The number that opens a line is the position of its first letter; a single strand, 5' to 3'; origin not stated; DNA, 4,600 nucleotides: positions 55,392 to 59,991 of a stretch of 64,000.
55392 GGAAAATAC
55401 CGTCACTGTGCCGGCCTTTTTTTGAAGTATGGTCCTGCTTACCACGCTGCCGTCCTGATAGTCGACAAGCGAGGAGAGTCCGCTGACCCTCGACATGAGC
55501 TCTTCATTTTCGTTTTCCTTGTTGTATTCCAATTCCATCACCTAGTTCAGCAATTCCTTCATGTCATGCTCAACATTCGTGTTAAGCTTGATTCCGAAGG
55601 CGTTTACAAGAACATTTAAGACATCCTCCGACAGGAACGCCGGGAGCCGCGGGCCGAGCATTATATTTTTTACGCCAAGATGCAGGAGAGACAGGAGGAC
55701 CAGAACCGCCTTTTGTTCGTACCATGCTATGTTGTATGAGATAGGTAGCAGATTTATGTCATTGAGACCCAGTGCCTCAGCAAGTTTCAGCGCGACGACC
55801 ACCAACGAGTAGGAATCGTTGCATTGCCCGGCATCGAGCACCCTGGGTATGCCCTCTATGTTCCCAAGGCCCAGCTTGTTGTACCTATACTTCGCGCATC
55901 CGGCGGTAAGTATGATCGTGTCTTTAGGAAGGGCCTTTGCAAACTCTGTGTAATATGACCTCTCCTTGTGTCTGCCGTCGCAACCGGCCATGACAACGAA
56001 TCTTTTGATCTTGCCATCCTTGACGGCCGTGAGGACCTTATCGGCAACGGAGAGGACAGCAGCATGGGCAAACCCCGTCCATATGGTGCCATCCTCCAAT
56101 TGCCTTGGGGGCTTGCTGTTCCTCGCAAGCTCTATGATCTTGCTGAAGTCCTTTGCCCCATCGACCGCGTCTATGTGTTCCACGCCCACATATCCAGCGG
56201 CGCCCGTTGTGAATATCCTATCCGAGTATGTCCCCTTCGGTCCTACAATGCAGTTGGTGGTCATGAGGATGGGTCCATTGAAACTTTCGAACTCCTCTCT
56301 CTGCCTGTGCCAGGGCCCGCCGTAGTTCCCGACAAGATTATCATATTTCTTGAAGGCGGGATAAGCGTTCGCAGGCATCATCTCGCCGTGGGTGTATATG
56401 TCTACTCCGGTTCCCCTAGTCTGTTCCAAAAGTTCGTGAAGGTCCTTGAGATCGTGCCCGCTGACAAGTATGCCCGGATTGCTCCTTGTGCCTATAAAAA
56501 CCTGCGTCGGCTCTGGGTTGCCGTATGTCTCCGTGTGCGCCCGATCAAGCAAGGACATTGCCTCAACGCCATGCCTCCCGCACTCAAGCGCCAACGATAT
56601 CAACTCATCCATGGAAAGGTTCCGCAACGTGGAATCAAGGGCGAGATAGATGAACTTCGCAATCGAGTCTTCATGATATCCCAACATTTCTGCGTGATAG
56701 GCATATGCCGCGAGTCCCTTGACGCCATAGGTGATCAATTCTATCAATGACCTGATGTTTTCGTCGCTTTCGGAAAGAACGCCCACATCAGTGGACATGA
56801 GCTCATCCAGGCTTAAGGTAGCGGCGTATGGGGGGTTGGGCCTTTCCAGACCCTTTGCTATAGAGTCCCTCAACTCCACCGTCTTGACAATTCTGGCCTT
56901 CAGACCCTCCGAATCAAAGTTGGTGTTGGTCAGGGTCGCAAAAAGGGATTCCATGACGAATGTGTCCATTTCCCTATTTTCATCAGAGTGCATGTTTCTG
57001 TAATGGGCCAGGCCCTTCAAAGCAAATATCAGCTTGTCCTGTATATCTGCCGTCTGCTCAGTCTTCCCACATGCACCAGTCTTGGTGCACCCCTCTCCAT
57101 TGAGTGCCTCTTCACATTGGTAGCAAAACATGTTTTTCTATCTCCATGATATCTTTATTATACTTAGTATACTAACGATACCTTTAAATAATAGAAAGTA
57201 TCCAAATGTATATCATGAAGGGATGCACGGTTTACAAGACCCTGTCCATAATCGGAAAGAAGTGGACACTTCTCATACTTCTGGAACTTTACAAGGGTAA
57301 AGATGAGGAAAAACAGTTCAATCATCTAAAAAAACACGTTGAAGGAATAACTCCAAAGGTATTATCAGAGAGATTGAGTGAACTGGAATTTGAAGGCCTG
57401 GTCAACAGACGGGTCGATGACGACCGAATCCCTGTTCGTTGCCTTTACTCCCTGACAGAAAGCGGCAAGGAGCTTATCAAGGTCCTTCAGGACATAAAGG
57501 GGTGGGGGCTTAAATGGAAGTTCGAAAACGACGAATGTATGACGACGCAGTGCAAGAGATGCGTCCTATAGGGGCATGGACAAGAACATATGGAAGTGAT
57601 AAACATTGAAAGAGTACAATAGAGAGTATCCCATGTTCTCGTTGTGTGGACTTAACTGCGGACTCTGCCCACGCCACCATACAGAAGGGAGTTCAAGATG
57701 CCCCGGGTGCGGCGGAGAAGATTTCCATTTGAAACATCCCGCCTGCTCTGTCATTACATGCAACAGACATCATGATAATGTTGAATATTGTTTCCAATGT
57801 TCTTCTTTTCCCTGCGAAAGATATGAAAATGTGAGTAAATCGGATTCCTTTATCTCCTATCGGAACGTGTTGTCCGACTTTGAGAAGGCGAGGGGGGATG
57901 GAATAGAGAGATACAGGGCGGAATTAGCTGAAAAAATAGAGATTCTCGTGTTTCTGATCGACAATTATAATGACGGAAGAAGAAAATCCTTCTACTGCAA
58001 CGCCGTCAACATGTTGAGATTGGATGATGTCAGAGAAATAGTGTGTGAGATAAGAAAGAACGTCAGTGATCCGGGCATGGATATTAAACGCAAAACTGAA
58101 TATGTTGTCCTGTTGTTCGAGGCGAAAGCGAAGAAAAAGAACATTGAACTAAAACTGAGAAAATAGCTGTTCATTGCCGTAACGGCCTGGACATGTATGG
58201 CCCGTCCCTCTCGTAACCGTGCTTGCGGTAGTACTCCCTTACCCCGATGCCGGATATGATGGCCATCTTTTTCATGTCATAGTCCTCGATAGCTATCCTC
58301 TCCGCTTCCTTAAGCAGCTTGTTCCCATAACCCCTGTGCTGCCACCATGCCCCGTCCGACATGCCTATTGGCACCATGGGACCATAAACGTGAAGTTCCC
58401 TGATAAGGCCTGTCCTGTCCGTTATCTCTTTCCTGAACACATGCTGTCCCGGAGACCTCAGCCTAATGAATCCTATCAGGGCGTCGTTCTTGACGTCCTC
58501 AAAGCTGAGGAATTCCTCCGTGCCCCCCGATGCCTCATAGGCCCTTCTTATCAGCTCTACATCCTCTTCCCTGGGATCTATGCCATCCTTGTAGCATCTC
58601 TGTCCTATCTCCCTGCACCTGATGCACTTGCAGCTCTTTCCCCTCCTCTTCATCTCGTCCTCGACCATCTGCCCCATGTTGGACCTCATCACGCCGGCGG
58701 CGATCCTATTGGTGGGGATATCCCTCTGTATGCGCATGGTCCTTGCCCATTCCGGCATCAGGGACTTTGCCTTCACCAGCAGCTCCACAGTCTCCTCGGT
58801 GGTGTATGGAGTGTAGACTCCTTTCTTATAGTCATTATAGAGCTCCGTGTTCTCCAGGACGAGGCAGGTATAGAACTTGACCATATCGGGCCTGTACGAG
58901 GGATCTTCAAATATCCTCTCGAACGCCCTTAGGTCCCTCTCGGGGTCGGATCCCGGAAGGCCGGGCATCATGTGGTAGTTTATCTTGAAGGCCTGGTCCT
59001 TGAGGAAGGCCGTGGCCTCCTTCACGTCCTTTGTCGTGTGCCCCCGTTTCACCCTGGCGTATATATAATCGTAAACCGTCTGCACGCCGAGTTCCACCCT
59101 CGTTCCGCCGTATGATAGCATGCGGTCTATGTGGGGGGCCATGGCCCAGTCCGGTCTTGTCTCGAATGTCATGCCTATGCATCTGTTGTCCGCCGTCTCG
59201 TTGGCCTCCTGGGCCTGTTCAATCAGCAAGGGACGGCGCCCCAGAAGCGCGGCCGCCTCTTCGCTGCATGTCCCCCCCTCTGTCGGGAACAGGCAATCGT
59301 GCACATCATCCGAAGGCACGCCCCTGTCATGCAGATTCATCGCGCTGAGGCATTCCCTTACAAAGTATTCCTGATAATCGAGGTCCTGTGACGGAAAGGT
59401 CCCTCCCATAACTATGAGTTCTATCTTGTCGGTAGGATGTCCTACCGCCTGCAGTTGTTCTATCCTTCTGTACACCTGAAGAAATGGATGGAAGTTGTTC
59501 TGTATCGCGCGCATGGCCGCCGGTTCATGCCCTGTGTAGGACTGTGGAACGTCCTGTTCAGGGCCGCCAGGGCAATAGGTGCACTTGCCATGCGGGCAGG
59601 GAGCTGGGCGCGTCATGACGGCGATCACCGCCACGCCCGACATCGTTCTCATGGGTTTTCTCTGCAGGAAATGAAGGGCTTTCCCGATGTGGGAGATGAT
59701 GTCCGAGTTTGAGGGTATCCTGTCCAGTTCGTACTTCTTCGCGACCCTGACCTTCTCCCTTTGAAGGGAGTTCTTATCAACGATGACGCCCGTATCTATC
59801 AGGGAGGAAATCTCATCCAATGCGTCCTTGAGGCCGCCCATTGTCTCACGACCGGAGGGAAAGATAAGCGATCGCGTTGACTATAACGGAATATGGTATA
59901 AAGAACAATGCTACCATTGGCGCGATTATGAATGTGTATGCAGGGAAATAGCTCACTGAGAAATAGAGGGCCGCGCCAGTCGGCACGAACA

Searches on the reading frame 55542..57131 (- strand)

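Call 41: search_protein_families(library=pfam, proteins=[window:55542-57131:-], max_evalue=0.00001)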
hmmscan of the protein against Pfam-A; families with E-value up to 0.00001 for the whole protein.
window:55542-57131:- (529 aa): 1 family
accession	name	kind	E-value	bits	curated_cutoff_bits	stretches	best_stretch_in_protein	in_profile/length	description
PF03063.25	Prismane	-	1.2e-159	532.7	27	1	1-525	1-513/513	Prismane/CO dehydrogenase family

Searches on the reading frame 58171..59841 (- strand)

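Call 41: search_protein_families(library=pfam, proteins=[window:58171-59841:-], max_evalue=0.00001)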
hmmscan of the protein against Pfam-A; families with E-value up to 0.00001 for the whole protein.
window:58171-59841:- (556 aa): 3 families
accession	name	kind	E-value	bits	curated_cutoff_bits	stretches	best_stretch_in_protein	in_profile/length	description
PF16199.10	Radical_SAM_C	-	3e-23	82.2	31.9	1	318-399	1-85/85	Radical_SAM C-terminal domain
PF04055.27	Radical_SAM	-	6.6e-14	52.9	29.5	1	82-301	7-157/166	Radical SAM superfamily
PF23613.1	ELP3_N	-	1.2e-09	38.4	27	1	7-67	4-70/70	ELP3 N-terminal domain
